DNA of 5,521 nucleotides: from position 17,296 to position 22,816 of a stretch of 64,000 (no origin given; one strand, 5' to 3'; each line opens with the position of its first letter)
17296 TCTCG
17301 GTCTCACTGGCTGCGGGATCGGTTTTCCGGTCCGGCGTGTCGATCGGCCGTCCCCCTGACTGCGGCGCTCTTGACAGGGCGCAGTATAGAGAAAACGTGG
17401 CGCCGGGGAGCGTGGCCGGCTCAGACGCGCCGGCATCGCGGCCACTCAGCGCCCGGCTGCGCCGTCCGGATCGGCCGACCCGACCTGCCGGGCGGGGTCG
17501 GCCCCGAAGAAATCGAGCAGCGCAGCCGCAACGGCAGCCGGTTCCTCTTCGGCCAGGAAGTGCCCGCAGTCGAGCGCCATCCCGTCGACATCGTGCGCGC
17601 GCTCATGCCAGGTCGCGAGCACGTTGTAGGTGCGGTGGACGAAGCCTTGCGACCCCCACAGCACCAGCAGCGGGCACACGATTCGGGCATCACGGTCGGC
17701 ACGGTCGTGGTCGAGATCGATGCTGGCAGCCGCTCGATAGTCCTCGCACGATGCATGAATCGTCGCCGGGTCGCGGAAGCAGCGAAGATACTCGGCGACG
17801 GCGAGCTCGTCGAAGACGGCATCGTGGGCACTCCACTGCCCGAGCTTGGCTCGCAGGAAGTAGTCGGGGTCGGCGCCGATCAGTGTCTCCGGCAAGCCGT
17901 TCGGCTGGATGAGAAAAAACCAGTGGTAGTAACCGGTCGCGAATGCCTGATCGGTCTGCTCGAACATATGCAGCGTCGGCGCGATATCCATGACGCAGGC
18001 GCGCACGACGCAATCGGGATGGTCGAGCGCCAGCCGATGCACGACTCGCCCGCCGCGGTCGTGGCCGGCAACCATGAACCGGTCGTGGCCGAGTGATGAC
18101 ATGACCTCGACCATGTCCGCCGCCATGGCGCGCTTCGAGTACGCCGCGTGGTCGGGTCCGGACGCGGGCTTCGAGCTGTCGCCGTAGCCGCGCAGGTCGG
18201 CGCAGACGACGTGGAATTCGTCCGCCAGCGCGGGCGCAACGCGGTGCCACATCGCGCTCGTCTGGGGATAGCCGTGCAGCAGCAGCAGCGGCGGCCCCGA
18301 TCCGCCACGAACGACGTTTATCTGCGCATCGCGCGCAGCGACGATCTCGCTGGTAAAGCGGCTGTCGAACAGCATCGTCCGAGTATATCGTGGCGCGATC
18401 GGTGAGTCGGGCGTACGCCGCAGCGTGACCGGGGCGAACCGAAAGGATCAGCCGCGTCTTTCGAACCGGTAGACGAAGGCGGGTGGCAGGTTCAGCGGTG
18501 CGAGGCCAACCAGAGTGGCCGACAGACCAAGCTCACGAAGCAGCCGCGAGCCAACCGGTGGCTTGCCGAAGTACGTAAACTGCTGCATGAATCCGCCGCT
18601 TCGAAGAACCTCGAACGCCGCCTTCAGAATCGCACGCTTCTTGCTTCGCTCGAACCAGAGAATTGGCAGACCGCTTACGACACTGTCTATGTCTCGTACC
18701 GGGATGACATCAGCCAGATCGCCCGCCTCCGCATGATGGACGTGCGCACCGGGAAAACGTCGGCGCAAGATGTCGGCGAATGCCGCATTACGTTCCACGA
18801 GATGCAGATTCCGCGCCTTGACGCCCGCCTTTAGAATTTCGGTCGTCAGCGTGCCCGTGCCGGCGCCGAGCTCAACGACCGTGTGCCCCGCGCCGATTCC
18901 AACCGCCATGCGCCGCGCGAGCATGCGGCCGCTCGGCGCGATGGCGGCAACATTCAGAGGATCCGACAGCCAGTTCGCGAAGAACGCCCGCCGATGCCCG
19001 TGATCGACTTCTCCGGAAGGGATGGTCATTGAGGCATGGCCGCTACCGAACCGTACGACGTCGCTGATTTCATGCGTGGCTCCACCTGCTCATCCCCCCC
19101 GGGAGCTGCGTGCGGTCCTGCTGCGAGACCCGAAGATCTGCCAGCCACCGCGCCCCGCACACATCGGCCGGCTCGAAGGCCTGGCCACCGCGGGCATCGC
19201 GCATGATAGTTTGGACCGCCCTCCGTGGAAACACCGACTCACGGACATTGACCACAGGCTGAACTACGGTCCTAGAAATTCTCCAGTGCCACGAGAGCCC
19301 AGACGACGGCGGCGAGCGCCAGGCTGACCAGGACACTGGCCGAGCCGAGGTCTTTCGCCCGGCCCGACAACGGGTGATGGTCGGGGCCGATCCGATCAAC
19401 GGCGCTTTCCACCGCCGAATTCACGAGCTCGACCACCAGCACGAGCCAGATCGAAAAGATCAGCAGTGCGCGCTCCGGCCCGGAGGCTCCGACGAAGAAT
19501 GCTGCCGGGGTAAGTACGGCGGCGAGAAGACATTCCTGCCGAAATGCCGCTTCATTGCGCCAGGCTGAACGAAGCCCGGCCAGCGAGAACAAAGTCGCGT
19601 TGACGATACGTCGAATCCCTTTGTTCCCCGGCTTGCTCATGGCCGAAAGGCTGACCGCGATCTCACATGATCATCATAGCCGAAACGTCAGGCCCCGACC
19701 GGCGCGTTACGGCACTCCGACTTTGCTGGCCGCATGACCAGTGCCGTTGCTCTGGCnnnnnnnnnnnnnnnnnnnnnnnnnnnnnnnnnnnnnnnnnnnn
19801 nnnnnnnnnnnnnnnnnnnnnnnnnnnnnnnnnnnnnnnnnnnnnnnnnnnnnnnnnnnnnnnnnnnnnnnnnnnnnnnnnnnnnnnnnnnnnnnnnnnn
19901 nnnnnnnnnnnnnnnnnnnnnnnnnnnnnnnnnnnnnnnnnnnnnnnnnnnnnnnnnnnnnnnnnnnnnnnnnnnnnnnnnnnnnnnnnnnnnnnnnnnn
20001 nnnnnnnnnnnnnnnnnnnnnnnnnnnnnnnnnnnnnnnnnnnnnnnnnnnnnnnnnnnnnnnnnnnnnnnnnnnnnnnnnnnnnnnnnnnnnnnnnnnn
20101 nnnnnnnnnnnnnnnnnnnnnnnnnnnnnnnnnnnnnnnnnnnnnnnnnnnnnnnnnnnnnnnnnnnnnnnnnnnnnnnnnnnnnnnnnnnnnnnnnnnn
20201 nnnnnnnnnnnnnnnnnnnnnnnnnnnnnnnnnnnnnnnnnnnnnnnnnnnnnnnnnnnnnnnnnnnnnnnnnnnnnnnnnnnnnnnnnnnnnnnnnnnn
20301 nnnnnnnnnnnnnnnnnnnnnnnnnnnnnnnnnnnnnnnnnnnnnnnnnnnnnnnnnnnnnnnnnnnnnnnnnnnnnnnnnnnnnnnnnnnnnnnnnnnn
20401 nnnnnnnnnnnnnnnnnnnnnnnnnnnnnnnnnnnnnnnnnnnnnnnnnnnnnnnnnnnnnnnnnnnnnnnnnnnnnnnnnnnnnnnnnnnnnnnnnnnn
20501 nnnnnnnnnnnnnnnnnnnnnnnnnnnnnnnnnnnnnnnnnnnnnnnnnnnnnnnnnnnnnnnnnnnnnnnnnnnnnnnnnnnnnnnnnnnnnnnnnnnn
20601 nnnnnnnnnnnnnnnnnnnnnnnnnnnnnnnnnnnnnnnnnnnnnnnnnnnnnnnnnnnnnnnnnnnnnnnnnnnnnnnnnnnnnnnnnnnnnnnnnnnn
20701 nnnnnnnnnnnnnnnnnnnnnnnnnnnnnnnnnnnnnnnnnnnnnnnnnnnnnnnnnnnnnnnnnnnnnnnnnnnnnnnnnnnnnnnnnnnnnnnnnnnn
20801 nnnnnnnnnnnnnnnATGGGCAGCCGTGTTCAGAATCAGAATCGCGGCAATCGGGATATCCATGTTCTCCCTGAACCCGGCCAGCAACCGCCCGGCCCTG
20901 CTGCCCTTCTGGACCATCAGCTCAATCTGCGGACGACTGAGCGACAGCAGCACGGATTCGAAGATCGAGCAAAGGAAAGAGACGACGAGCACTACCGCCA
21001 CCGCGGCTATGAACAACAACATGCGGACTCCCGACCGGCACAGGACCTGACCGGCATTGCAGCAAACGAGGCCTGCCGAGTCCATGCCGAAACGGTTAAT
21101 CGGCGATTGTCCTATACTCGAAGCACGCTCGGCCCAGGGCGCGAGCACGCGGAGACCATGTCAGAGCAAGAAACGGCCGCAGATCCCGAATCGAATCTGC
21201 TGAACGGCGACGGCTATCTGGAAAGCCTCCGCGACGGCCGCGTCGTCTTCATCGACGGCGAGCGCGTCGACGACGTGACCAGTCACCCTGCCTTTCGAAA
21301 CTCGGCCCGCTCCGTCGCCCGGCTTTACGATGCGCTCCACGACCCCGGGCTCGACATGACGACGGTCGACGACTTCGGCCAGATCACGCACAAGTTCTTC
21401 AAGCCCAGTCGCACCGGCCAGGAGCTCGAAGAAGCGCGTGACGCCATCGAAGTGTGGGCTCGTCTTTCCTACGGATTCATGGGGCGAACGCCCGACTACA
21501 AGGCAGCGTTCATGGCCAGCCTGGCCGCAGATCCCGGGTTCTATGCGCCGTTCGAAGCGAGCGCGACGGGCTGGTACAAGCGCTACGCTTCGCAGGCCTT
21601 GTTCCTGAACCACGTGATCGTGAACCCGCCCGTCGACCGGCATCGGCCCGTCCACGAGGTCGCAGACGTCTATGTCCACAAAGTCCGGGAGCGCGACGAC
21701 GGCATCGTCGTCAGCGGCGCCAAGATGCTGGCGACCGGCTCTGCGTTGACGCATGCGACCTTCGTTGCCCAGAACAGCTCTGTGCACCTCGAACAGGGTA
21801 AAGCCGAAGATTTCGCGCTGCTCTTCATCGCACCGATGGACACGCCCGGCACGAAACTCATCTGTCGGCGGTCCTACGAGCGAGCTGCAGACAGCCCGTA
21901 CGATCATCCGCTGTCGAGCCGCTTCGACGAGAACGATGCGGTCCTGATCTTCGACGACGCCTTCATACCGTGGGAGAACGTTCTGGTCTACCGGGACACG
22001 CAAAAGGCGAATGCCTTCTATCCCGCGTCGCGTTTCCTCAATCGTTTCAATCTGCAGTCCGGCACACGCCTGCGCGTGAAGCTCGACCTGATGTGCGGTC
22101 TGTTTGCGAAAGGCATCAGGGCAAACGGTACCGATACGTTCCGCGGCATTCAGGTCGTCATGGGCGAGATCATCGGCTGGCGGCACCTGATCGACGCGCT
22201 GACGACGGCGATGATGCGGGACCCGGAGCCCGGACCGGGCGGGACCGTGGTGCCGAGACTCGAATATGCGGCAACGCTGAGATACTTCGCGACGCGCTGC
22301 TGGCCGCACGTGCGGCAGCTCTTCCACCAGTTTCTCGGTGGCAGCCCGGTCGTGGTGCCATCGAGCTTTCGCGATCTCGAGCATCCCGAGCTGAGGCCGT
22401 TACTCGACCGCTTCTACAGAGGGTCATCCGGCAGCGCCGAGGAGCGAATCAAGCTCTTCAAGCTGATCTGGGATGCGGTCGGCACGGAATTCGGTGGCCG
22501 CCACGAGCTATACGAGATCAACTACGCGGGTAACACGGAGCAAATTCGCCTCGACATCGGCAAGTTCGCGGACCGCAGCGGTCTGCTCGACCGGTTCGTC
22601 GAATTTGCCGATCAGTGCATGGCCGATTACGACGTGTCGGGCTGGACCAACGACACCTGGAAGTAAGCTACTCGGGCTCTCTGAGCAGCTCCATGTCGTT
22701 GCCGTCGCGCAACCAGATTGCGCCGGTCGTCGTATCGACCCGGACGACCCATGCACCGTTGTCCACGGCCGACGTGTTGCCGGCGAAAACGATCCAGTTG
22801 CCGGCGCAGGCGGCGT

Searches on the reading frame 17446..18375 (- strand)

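Call 46: search_protein_families(library=ncbifam, proteins=[window:17446-18375:-], max_evalue=1e-10)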
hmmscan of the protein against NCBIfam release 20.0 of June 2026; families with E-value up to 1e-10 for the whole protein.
window:17446-18375:- (309 aa): 13 families
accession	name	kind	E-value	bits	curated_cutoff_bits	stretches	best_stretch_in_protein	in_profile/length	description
NF051488.1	bifunc_PcaDC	exception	5.2e-22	78.5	390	1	26-294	11-254/375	bifunctional 3-oxoadipate enol-lactonase/4-carboxymuconolactone decarboxylase PcaDC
NF004514.1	PRK05855.1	equivalog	1e-21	77.1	455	1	14-109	7-102/578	SDR family oxidoreductase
NF002938.0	PRK03592.1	equivalog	1.3e-18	67.3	241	1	6-290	9-289/298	haloalkane dehalogenase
NF002873.0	PRK03204.1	equivalog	7.6e-18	64.8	466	1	7-128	14-130/286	haloalkane dehalogenase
TIGR02427.1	protocat_pcaD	equivalog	5.3e-15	55.5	255.85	1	28-135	14-116/251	3-oxoadipate enol-lactonase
NF045632.1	hydroxlase_HsaD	equivalog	5.5e-15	55.1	400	1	7-130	12-136/290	4,5:9,10-diseco-3-hydroxy-5,9,17-trioxoandrosta-1(10),2-diene-4-oate hydrolase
TIGR03056.1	bchO_mg_che_rel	equivalog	1.1e-14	54.2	172.55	1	21-289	20-276/278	alpha/beta fold hydrolase BchO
NF002043.0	PRK00870.1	subfamily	2.1e-14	53.6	265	1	26-290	45-298/302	haloalkane dehalogenase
NF011457.0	PRK14875.1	equivalog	3.3e-14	52.7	307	1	15-125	118-225/372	acetoin dehydrogenase dihydrolipoyllysine-residue acetyltransferase subunit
NF050089.1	i_nPHAscl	equivalog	7.7e-14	51.4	300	1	23-129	14-115/288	intracellular short-chain-length polyhydroxyalkanoate depolymerase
TIGR03695.1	menH_SHCHC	equivalog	3.1e-13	49.7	208.55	1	27-135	2-108/252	2-succinyl-6-hydroxy-2,4-cyclohexadiene-1-carboxylate synthase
TIGR03611.1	RutD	equivalog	6.4e-13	48.7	238.5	1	28-129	14-111/258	pyrimidine utilization protein D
NF051487.1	bifunc_PcaCD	exception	1.9e-12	47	430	1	27-129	172-268/413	bifunctional 4-carboxymuconolactone decarboxylase/3-oxoadipate enol-lactonase PcaCD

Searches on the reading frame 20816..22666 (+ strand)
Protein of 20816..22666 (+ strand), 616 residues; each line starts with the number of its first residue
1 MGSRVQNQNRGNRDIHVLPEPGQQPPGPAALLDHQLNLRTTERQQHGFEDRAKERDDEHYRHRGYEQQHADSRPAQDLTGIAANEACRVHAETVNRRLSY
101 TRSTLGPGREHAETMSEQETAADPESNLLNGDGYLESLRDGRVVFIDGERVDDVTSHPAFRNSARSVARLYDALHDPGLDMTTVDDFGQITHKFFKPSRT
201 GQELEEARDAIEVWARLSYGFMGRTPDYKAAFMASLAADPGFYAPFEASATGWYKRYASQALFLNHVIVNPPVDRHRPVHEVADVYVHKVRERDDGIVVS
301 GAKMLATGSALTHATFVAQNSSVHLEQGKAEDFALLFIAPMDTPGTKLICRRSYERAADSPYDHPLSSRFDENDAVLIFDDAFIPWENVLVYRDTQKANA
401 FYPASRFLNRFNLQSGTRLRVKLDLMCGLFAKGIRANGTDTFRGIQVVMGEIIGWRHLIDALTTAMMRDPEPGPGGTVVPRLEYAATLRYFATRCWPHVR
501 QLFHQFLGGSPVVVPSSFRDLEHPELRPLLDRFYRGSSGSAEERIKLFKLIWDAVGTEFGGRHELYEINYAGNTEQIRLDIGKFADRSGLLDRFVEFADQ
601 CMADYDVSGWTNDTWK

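Call 5: search_protein_families(library=ncbifam, proteins=[window:20816-22666:+], max_evalue=0.00001)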
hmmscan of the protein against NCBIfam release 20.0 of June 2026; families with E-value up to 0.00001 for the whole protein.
window:20816-22666:+ (616 aa): 2 families
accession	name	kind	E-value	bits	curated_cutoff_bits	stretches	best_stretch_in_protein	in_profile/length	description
TIGR02310.1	HpaB-2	equivalog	1.2e-172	575.2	885.2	1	128-611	12-501/519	4-hydroxyphenylacetate 3-monooxygenase, oxygenase component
TIGR02309.1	HpaB-1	equivalog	2.1e-80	271.1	480.2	1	131-578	4-454/477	4-hydroxyphenylacetate 3-monooxygenase, oxygenase component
